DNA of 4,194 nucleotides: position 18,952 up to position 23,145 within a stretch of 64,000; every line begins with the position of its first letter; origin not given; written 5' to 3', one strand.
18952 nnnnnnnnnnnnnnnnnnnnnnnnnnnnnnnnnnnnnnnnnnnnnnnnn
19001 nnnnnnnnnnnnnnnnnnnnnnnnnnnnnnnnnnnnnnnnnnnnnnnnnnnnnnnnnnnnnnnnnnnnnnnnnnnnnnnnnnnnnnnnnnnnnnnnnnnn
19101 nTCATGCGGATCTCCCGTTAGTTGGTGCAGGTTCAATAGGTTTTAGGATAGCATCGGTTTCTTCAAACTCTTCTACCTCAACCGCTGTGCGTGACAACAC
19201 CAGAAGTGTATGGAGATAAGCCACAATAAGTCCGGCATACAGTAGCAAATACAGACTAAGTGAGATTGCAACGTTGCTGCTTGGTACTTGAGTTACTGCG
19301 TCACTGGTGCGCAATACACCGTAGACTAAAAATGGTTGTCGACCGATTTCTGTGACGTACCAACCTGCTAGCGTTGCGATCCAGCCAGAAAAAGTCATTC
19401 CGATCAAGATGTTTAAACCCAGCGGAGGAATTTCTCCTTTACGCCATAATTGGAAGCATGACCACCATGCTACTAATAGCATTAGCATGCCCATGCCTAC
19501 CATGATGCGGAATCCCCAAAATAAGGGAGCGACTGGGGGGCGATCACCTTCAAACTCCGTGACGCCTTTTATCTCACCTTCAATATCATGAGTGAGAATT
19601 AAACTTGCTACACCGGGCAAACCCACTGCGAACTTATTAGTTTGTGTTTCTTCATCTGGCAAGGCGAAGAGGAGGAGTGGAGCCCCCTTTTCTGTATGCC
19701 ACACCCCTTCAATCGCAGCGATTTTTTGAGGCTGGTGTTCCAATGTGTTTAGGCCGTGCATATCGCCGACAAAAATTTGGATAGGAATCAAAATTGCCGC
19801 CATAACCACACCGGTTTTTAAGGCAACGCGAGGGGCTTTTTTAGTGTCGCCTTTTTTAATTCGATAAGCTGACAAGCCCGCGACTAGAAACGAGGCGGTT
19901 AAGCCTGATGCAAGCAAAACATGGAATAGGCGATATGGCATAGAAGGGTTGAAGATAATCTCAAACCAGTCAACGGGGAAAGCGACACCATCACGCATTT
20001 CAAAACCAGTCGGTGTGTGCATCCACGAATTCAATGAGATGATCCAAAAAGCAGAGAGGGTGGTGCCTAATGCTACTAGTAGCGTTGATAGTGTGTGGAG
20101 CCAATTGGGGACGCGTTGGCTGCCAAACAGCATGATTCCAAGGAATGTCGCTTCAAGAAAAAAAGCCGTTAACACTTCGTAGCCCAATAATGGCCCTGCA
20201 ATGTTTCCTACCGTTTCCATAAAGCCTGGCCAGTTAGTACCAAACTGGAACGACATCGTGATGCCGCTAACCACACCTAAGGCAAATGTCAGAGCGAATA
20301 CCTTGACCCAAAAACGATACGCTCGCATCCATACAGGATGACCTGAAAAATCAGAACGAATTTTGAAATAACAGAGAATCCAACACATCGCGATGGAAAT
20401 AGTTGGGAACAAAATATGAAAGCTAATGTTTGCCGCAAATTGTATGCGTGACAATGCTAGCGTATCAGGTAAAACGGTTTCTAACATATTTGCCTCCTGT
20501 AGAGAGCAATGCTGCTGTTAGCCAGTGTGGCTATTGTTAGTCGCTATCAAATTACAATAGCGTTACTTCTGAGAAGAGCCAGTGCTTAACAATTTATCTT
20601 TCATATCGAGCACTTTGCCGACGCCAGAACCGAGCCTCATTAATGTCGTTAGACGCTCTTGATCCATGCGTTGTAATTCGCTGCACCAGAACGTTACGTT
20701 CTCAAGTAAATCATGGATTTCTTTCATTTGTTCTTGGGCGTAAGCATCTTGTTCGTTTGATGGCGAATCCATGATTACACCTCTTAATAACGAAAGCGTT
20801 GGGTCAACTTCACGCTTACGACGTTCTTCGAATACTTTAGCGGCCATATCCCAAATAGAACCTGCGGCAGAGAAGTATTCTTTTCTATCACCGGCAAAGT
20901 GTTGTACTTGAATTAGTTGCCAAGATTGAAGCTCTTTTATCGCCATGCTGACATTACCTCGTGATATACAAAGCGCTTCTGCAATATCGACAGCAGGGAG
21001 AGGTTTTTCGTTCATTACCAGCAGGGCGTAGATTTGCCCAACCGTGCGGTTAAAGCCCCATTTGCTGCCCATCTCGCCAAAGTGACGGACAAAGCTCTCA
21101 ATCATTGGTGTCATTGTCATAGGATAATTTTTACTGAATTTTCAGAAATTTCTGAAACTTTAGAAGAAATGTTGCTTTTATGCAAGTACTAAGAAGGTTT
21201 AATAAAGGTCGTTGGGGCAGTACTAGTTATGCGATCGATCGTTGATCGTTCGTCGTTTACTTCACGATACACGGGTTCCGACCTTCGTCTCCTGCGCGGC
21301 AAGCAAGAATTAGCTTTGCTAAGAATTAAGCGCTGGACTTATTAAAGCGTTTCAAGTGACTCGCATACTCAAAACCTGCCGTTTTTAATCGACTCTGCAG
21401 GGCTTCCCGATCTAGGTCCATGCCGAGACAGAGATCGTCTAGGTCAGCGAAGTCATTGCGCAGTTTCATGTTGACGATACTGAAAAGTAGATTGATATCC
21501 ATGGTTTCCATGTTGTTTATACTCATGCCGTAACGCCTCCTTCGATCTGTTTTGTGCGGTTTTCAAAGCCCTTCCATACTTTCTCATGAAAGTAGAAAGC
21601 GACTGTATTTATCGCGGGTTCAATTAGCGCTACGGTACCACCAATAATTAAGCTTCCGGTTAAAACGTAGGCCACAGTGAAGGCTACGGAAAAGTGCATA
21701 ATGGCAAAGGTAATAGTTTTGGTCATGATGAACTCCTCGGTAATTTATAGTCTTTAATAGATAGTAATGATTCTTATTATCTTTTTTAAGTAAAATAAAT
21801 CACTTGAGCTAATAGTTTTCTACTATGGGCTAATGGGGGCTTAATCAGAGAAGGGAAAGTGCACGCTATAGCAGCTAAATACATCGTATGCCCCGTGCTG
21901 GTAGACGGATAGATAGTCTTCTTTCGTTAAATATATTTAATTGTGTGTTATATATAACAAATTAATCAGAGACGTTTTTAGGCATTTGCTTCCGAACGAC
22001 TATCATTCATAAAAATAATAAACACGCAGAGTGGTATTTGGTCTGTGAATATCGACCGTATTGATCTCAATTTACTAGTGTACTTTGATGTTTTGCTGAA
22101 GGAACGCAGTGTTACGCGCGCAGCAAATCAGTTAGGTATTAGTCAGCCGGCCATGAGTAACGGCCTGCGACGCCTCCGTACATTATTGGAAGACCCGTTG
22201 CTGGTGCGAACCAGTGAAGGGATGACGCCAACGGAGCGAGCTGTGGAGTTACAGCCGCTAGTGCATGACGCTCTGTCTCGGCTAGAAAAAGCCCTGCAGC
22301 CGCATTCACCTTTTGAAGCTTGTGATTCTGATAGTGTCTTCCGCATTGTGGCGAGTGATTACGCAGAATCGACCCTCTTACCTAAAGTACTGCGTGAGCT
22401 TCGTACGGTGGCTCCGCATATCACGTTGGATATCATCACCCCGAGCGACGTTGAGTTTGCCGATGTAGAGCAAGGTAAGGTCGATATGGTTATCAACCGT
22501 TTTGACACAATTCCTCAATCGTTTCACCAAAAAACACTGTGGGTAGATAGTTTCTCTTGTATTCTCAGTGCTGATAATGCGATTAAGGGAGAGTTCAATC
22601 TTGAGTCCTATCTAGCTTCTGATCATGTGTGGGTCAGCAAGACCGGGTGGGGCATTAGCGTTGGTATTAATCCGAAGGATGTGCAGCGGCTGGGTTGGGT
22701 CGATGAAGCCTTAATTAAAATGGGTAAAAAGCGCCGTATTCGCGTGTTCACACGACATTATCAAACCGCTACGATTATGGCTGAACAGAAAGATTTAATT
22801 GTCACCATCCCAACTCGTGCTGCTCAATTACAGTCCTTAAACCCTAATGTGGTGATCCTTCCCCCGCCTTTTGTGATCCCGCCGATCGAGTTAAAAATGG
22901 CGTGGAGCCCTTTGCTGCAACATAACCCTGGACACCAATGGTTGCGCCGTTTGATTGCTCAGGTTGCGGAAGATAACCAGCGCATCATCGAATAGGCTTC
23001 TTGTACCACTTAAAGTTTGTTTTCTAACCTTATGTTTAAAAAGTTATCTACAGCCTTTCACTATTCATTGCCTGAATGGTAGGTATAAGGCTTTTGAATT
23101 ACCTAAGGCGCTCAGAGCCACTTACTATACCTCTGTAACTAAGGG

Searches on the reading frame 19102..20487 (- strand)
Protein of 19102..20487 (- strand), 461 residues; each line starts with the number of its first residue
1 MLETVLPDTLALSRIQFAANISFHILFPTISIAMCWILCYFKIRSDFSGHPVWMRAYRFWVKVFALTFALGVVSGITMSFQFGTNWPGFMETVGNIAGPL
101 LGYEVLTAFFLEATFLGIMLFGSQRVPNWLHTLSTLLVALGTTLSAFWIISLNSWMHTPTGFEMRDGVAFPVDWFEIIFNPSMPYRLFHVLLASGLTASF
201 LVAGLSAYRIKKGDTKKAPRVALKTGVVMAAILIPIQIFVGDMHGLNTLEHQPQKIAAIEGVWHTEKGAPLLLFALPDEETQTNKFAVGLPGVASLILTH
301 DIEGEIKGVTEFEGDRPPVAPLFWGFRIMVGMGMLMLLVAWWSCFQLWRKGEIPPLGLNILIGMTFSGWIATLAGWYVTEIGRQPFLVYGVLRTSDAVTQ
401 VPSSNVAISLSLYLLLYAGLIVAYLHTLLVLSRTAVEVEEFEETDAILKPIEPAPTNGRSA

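Call 7: search_protein_families(library=ncbifam, proteins=[window:19102-20487:-])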
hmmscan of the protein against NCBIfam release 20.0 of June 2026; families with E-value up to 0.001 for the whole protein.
window:19102-20487:- (461 aa): 2 families
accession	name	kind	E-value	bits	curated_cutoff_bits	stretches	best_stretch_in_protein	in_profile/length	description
NF011677.0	PRK15097.1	equivalog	4.2e-73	246.8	968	2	8-311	3-309/522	cytochrome ubiquinol oxidase subunit I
NF011609.0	PRK15035.1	equivalog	4e-72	243.8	1025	2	8-311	3-309/514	cytochrome bd-II oxidase subunit 1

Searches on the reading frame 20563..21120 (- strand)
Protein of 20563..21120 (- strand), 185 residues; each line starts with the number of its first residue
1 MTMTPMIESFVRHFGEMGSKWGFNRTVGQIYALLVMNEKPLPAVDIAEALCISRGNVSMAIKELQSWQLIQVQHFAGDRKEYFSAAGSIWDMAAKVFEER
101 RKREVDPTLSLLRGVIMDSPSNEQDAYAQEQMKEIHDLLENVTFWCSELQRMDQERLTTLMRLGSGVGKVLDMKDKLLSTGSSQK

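Call 7: search_protein_families(library=ncbifam, proteins=[window:20563-21120:-])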
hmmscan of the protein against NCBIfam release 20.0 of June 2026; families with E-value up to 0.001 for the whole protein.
window:20563-21120:- (185 aa): 2 families
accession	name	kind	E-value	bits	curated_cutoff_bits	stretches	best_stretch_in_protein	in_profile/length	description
NF047500.1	choline_R_CudC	equivalog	1.3e-10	41.4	218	1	16-152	17-156/171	choline uptake/conversion transcriptional regulator CudC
NF038251.1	AdcR_fam_Zn_TF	equivalog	0.00012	22.3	175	1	25-125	34-130/143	zinc-dependent MarR family transcriptional regulator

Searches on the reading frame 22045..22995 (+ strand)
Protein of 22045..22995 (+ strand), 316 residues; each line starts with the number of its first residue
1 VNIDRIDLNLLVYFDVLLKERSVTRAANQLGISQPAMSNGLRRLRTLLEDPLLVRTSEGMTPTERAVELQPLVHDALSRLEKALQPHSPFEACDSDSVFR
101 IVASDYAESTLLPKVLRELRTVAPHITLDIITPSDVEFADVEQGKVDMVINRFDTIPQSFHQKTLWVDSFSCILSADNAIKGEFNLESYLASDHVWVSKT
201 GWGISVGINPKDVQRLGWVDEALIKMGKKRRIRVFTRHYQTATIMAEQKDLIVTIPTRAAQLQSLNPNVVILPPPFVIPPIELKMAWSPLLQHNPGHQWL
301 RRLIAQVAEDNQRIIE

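Call 7: search_protein_families(library=ncbifam, proteins=[window:22045-22995:+])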
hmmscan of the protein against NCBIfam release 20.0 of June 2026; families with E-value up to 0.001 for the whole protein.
window:22045-22995:+ (316 aa): 39 families (the best 25 are shown)
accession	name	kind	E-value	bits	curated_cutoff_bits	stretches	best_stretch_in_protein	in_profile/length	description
NF050187.1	TransRegBsrAPseudo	equivalog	2.9e-51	174.4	480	1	2-306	4-297/298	LysR family transcriptional regulator BsrA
NF045905.1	TransRegLelALeg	equivalog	3.6e-35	121.7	500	1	2-307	3-300/305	LysR family transcriptional regulator LelA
NF007063.1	PRK09508.1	equivalog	2e-33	116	262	1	4-309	13-306/307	transcriptional regulator LeuO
NF047710.1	TransRegCitRGProt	equivalog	5.9e-20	71.8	400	1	3-85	7-89/295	DNA-binding transcriptional repressor CitR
NF008554.1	PRK11482.1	equivalog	2.2e-18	66.3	277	1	5-197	28-217/317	YbeF family transcriptional regulator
NF007581.0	PRK10216.1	equivalog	4e-18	65.6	314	1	3-308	5-315/319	HTH-type transcriptional regulator YidZ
TIGR02424.1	TF_pcaQ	equivalog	4.6e-17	61.9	303.8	1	5-155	2-152/300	pca operon transcription factor PcaQ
TIGR03418.1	chol_sulf_TF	equivalog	1.2e-14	54.1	324.8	1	7-149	2-139/291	choline sulfate utilization transcriptional regulator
NF040786.1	LysR_Sec_metab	equivalog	2.6e-14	53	250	1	6-177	1-172/298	selenium metabolism-associated LysR family transcriptional regulator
NF007385.0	PRK09906.1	equivalog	2.9e-11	43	356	1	7-179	2-173/296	DNA-binding transcriptional regulator HcaR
NF007439.0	PRK09986.1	equivalog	3.8e-10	39.6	290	1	3-180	4-183/296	LysR family transcriptional regulator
NF045990.1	TransRegCbbRRhodb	equivalog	9.5e-10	38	450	1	2-150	2-151/304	LysR family regulator CbbR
NF008239.0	PRK11013.1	equivalog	1e-09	37.9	288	1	13-188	11-186/309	LysR family transcriptional regulator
NF007667.0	PRK10341.1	equivalog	1.5e-09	37.3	308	1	11-193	12-196/312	transcriptional regulator TdcA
NF047520.1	trans_act_CidR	equivalog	4.7e-09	35.8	415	1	7-180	2-175/292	cidABC operon transcriptional activator CidR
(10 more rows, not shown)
